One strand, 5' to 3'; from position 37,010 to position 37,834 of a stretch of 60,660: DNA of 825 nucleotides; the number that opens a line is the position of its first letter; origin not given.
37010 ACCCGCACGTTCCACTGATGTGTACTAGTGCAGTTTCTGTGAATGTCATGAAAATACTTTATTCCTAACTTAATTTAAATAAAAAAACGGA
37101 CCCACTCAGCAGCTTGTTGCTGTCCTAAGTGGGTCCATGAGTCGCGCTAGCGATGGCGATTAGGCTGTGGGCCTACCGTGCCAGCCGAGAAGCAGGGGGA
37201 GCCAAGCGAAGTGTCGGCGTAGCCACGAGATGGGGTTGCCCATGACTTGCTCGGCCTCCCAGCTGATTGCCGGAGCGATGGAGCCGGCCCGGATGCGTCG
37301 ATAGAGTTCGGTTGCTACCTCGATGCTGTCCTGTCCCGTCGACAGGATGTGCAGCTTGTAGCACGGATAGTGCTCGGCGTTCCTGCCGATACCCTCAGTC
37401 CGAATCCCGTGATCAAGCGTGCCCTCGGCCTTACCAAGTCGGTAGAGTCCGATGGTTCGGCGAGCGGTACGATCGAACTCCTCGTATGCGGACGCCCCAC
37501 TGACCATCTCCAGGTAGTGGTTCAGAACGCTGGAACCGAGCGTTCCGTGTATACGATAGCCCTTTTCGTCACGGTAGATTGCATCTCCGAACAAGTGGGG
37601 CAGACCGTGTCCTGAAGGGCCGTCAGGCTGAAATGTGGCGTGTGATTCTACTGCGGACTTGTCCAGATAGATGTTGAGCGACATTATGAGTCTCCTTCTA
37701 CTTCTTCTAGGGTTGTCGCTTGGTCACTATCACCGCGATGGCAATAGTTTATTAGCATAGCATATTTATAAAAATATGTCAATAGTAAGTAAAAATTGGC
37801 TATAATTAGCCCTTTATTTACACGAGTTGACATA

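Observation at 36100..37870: Two GC-rich, self-contained gene cassettes between mltG and rplJ; one is bracketed by a perfect 40-bp direct repeat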

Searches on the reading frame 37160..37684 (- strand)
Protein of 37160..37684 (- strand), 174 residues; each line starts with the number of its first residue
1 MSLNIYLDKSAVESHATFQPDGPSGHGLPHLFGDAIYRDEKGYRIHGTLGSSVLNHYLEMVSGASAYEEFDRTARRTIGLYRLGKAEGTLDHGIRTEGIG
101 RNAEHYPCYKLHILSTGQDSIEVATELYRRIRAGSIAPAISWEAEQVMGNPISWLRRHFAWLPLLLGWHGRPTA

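Call 4: search_protein_families(library=pfam, proteins=[window:37160-37684:-], max_evalue=1)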
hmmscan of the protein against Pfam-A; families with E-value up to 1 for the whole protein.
window:37160-37684:- (174 aa): 0 families

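Call 5: search_protein_families(library=padloc, proteins=[window:37160-37684:-], max_evalue=1)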
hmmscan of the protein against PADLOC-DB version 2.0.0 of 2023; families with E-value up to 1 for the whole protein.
window:37160-37684:- (174 aa): 0 families

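Call 6: search_protein_families(library=phrogs, proteins=[window:37160-37684:-], max_evalue=1)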
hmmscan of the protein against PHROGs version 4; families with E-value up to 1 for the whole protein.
window:37160-37684:- (174 aa): 0 families

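Call 7: search_protein_families(library=ncbifam, proteins=[window:37160-37684:-], max_evalue=1)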
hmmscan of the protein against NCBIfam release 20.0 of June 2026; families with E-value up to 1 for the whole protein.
window:37160-37684:- (174 aa): 0 families

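Call 12: find_homologous_proteins(query=window:37160-37684:-)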
Query window:37160-37684:- (174 aa): 2 proteins with E <= 0.001 among 162 candidates.
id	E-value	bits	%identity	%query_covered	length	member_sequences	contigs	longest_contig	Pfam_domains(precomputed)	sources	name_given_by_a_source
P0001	3.1e-114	397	99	100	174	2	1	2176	-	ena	-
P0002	1.7e-85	304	74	100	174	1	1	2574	-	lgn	-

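Call 14: find_encoding_contigs(protein=P0001, flank=10000)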
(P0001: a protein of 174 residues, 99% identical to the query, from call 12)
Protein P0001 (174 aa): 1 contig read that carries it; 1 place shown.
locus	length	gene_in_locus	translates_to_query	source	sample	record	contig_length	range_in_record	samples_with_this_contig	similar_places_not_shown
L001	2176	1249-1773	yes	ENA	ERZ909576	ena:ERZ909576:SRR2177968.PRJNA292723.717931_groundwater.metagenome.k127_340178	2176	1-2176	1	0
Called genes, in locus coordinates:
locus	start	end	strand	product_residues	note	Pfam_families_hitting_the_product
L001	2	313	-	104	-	?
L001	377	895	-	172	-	PF00466:Ribosomal_L10, PF27436:RL10_C (weak)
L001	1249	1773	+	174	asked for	-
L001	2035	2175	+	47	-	?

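Call 15: find_encoding_contigs(protein=P0002, flank=10000)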
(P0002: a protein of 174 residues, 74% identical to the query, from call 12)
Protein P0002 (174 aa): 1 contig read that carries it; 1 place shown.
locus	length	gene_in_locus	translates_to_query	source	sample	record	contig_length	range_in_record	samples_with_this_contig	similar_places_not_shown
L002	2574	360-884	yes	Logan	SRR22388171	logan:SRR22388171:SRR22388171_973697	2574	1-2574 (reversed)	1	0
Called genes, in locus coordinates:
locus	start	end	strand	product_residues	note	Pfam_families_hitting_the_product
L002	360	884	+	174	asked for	-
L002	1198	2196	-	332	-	PF02618:YceG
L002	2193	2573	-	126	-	?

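Call 32: predict_structure(alignment_id=A1)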
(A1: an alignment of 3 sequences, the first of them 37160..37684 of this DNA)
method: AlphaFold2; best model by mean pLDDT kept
length: 174 residues; sequences in the alignment: 3
mean_pLDDT: 40.2   pTM: 0.37
mean pLDDT of the five models: 40.2, 38.2, 38.1, 35.9, 34.7
residues with pLDDT >= 90: 0; 70-90: 0; 50-70: 37; < 50: 137
segments of 3 or more residues with pLDDT < 50: 1-6, 24-33, 47-56, 61-125, 130-156, 160-174
pLDDT, mean of each block of 10 residues (from residue 1): 46 60 41 51 47 47 28 27 26 25 32 39 49 40 36 48 43 32
secondary structure, 60 per line:
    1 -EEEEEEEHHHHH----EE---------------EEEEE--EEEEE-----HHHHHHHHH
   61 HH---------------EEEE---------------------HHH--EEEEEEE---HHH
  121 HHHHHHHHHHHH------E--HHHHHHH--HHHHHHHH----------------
elements in order: E2-8 H9-13 E35-39 E42-46 H52-62 E78-81 E108-114 H118-132 H142-148 H151-158

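Call 33: search_solved_structures(query=A1, max_evalue=10, show_alignments=2)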
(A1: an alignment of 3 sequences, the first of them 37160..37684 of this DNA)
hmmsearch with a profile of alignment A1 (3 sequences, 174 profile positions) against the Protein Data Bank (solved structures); distinct sequences matched with E-value up to 10: 6.
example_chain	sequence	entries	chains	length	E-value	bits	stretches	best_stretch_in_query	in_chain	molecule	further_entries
9oji_A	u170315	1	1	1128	0.76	12.8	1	16-71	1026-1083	Glucosyltransferase-S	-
8ys9_A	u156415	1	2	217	1.1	12.4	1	110-170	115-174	Phosphatidylethanolamine N-methyltransferase/phosphatidyl-N-methylethanolamine N-methyltra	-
9ogx_A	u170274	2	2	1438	1.2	12.2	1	17-72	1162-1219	Glucosyltransferase-S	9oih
9o9q_A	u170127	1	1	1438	1.2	12.2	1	17-72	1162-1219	Glucosyltransferase-S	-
9o9p_A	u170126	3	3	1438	1.2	12.2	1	17-72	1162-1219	Glucosyltransferase-S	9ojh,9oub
9oue_A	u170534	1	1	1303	1.2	12.2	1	16-72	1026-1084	Glucosyltransferase-S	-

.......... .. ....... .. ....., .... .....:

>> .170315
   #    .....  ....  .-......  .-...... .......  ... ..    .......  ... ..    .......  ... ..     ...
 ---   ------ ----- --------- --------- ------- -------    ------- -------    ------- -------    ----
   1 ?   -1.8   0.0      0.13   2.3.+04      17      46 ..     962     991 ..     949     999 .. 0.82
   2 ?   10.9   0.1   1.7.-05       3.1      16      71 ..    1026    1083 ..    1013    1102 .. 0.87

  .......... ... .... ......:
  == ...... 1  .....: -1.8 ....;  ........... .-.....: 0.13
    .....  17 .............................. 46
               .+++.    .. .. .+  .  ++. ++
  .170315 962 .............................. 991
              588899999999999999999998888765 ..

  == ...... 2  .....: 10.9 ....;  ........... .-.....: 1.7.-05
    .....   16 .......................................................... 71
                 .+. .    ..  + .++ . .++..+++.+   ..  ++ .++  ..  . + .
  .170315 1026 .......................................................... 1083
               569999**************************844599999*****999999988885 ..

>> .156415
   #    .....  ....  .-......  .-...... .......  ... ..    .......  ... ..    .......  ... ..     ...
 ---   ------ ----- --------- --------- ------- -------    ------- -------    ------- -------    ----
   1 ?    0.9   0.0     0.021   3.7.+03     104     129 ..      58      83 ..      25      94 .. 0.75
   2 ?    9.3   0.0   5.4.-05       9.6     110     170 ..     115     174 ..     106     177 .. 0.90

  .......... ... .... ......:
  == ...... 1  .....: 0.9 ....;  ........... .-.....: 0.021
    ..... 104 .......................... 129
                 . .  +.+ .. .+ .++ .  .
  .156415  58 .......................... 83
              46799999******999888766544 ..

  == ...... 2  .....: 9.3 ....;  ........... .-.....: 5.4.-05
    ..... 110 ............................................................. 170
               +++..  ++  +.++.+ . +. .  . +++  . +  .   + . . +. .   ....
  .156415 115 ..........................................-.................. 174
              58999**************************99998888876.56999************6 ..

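Call 45: search_dna_similar(query=window:37160-37684:-, collection=phages, mode=protein, max_evalue=1, max_rows=10)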
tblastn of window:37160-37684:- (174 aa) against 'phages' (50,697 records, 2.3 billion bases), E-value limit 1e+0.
No match.

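Call 47: search_dna_similar(query=window:37160-37684:-, collection=plasmids, mode=protein, max_evalue=1, max_rows=10)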
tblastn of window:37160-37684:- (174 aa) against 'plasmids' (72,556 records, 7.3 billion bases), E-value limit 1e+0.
Records with a match: 3; places in all: 3; records where one place covers at least 80% of the query: 0.
Best place of each record, by identity: <60% 3.
By first word of the organism name: Pseudanabaena 2; Tistrella 1.
By predicted mobility (MOB-suite, as given by PLSDB): conjugative 1; non-mobilizable 1; mobilizable 1.
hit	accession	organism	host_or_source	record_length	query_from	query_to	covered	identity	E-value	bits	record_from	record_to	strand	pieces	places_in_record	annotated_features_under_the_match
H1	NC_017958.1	Tistrella mobilis KA081020-065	-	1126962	49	149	58%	29.1%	2e-1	39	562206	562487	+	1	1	record has no annotation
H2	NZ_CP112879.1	Pseudanabaena galeata CCNP1313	-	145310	7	83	44%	36.4%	8e-1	37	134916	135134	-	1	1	Mov34/MPN/PAD-1 family protein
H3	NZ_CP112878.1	Pseudanabaena galeata CCNP1313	-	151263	7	83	44%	36.4%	9e-1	37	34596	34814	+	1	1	Mov34/MPN/PAD-1 family protein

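Call 49: get_annotated_region(hit=H2, flank=3000)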
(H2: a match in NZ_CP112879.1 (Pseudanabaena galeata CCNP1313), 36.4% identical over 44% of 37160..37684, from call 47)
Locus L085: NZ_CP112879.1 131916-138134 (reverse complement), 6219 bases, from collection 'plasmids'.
description: Pseudanabaena galeata CCNP1313 plasmid pPg_05, complete sequence
organism: Pseudanabaena galeata CCNP1313 (NCBI taxid 2602720)
taxonomy: Bacteria; Cyanobacteriota; Cyanophyceae; Pseudanabaenales; Pseudanabaenaceae; Pseudanabaena; Pseudanabaena galeata; Pseudanabaena galeata CCNP1313
host: -; source: -; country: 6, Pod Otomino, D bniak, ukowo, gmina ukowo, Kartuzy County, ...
typing (MOB-suite, as given by PLSDB): non-mobilizable
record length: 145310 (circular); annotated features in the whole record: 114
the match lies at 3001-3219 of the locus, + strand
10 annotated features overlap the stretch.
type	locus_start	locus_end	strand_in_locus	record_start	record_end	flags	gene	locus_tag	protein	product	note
CDS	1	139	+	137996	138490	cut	-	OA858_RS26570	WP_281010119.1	hypothetical protein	-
CDS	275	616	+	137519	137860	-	-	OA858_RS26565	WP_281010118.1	hypothetical protein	-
CDS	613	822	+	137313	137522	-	-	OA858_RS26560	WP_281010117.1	hypothetical protein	-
CDS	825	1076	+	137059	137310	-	-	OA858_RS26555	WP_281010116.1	hypothetical protein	-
CDS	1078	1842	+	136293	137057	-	-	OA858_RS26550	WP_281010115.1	hypothetical protein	-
CDS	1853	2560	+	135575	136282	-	-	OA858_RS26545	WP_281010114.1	hypothetical protein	-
CDS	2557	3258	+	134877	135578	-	-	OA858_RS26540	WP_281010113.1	Mov34/MPN/PAD-1 family protein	-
CDS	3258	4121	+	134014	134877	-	-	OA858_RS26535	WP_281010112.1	ThiF family adenylyltransferase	-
CDS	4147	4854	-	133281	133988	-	-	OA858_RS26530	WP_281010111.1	hypothetical protein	-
CDS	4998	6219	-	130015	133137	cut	-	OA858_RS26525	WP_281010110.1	plasmid replication protein, CyRepA1 family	-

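Call 51: search_protein_families(library=pfam, proteins=[L085:2557-3258:+], max_evalue=0.1)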
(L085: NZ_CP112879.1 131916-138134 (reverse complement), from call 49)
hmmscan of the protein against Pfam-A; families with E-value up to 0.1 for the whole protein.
L085:2557-3258:+ (233 aa): 1 family
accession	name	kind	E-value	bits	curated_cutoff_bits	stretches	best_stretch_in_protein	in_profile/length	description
PF14464.11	Prok-JAB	-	8.8e-06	26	25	1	137-184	49-92/114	Prokaryotic homologs of the JAB domain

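Call 58: search_protein_representatives(alignment_id=A1)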
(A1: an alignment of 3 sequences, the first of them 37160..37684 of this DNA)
Query: 3 sequences, 174 profile positions. Proteins with E-value up to 0.001 (for the whole library): 29; up to 1e-10: 3; up to 1e-30: 2. The best 29 are listed.
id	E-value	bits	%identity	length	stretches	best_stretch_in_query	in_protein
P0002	1.6e-108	376.5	-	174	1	1-174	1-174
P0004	5.2e-37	143.7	-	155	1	1-162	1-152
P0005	9.7e-24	100.5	-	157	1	1-162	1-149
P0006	6.6e-08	48.9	-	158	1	3-159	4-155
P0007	1.0e-07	48.3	-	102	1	72-162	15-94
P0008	1.5e-07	47.7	-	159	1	1-149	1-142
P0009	2.2e-07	47.2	-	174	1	1-147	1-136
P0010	2.5e-07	47.0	-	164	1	1-158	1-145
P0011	2.6e-07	47.0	-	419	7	99-139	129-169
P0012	3.4e-07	46.6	-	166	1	3-156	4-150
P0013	7.5e-07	45.5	-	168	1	1-147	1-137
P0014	9.0e-07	45.2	-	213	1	1-146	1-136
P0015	1.5e-06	44.5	-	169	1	1-146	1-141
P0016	1.9e-06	44.1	-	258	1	2-146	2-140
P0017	5.1e-06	42.8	-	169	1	5-149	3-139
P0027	4.0e-04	36.6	-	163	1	33-148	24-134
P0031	7.3e-04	35.7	-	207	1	1-146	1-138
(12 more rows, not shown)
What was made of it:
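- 37160..37684 (-): 174-aa ORF (p174). It is a member of a rare, unannotated Patescibacteria protein family. An exhaustive HMMER search found 29 cluster representatives at E<=1e-3 (call 58).
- On p174 family (unnamed; alignment A5): Family hits range from E 5e-37 to 7e-4 (call 58).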

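Call 60: search_protein_families(library=pfam, alignment_id=A5, max_evalue=0.01)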
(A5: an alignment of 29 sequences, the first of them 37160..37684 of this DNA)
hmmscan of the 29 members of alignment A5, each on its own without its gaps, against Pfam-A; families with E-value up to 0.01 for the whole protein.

A. member 1, window:37160-37684:- (174 aa): 0 families

B. families by the number of members that match (of 29 scanned): 3 families
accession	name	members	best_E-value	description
PF06005.17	ZapB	1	0.0017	Cell division protein ZapB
PF11547.14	E3_UbLigase_EDD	1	0.0037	E3 ubiquitin ligase EDD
PF24999.1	LAMB4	1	0.0049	Laminin subunit beta-4-like domain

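Call 61: find_homologous_proteins(query=A5, max_evalue=0.001)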
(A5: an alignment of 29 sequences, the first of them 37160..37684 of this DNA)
Query A5 (29 sequences) (174 aa, profile of the alignment): 17 proteins with E <= 0.001 among 6625 candidates.
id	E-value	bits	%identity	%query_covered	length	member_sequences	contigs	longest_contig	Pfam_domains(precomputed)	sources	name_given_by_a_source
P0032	1.4e-52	196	33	85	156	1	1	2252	-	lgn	-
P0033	9.6e-52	193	32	85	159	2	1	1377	-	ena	-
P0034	1.5e-51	193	34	86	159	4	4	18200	-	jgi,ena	-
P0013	2.3e-51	192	31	84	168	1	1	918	-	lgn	-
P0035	1.4e-50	189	28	84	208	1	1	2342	-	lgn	-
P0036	6.0e-50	187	35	83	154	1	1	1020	-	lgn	-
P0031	3.7e-49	185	26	84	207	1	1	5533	-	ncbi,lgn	-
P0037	4.6e-48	181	29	84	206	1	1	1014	-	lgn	-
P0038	1.0e-42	164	52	16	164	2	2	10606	-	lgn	-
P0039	1.4e-42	163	31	63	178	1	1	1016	-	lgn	-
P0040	1.0e-41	161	25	84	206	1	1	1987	-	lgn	-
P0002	2.0e-41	160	74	100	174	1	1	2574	-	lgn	-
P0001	3.4e-38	149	99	100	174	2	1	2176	-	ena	-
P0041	2.9e-33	133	28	89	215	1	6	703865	-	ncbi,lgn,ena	ncbi:MAG: hypothetical protein AAB534_01645 [Patescibacteria group bacterium]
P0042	4.9e-32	129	26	84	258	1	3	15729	-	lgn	-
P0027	5.0e-32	129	34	64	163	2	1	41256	-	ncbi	-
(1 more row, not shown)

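Call 62: find_encoding_contigs(protein=P0041, flank=6000, max_places=3)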
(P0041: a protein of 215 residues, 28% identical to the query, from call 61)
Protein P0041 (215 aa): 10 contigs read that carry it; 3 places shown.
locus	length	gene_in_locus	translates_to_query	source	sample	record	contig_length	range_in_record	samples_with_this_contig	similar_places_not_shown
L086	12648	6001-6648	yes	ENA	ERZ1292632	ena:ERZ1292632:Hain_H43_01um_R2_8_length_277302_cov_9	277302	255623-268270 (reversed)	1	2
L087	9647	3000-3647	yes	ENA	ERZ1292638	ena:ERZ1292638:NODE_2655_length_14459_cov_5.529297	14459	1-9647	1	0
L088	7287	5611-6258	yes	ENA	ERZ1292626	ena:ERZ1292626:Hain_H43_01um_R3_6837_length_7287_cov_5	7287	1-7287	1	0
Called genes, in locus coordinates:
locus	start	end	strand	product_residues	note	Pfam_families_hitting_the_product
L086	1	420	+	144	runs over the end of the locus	PF02381:MraZ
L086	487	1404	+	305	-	PF01795:Methyltransf_5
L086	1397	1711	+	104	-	-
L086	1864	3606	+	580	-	PF03717:PBP_dimer, PF00905:Transpeptidase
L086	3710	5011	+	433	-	PF08245:Mur_ligase_M, PF02875:Mur_ligase_C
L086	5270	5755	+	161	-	PF18931:DUF5680 (weak)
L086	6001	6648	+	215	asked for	-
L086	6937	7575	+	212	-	-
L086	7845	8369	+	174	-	-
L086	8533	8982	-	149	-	PF09424:YqeY, PF02637:GatB_Yqey (weak)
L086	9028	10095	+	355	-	PF02646:RmuC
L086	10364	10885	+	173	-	-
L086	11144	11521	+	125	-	PF00829:Ribosomal_L21p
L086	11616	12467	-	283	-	PF02481:DNA_processg_A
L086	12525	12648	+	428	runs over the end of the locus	PF02403:Seryl_tRNA_N, PF00587:tRNA-synt_2b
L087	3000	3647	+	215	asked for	-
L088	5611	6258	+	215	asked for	-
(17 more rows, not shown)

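Call 63: find_encoding_contigs(protein=P0034, flank=6000, max_places=3)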
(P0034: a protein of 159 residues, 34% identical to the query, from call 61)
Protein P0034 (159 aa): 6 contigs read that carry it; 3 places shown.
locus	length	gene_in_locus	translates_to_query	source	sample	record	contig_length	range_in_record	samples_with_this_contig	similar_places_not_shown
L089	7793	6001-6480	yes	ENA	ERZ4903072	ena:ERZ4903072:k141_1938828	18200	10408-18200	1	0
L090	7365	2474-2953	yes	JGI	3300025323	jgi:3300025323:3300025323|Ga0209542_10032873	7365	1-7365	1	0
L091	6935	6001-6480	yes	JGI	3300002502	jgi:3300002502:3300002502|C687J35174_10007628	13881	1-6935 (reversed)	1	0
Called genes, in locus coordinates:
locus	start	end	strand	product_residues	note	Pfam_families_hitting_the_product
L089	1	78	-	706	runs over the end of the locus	PF01138:RNase_PH, PF03725:RNase_PH_C, PF01138:RNase_PH, PF00013:KH_1, PF00575:S1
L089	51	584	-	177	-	PF01936:NYN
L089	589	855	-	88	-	PF00312:Ribosomal_S15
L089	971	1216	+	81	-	-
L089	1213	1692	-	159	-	PF18895:T4SS_pilin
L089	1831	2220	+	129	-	-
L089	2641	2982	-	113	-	PF20803:PaaX_M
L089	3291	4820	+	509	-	PF01743:PolyA_pol, PF12627:PolyA_pol_RNAbd, PF01966:HD, PF13735:tRNA_NucTran2_2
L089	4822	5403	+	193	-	PF13489:Methyltransf_23, PF13847:Methyltransf_31, PF08241:Methyltransf_11, PF08242:Methyltransf_12, PF13649:Methyltransf_25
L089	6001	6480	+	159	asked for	-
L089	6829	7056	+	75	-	PF01741:MscL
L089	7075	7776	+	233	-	PF09925:DUF2157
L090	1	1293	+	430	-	?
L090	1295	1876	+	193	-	PF13489:Methyltransf_23, PF13847:Methyltransf_31, PF08241:Methyltransf_11, PF08242:Methyltransf_12, PF13649:Methyltransf_25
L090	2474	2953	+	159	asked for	-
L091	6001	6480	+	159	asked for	-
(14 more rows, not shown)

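Call 64: find_encoding_contigs(protein=P0027, flank=6000, max_places=3)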
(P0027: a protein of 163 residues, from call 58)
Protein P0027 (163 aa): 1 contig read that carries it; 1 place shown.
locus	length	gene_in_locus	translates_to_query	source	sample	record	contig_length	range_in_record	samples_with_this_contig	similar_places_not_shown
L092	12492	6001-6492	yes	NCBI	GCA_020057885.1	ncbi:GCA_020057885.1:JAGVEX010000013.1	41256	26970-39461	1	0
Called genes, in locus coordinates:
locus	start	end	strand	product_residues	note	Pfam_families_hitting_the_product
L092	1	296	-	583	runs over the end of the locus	PF07973:tRNA_SAD, PF00587:tRNA-synt_2b, PF03129:HGTP_anticodon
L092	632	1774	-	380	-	-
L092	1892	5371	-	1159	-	PF02811:PHP, PF07733:DNA_pol3_alpha, PF17657:DNA_pol3_finger, PF14579:HHH_6, PF01336:tRNA_anti-codon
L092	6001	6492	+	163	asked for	-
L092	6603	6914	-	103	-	-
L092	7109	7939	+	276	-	-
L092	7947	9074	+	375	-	PF01098:FTSW_RODA_SPOVE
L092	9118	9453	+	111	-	-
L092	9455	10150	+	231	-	PF01386:Ribosomal_L25p, PF14693:Ribosomal_TL5_C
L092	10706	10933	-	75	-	-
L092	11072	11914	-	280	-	PF17827:PrmC_N, PF00891:Methyltransf_2 (weak), PF05175:MTS, PF06325:PrmA, PF12847:Methyltransf_18, PF09445:Methyltransf_15, PF13649:Methyltransf_25, PF13847:Methyltransf_31, +2 more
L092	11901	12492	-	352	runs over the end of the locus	PF03462:PCRF, PF00472:RF-1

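Call 74: find_encoding_contigs(protein=P0042, flank=4000, max_places=2)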
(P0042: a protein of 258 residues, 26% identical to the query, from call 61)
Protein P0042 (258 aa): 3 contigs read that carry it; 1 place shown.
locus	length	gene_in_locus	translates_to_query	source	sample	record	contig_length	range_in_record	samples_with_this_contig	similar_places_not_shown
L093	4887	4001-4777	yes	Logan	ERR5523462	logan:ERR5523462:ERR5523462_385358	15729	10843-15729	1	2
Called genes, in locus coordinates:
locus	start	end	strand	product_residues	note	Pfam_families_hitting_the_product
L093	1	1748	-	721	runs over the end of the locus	PF05231:MASE1, PF00512:HisKA, PF02518:HATPase_c, PF00072:Response_reg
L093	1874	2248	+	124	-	PF02482:Ribosomal_S30AE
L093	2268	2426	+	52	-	-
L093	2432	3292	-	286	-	PF00551:Formyl_trans_N, PF02911:Formyl_trans_C (faint)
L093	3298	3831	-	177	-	PF01327:Pep_deformylase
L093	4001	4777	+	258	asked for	-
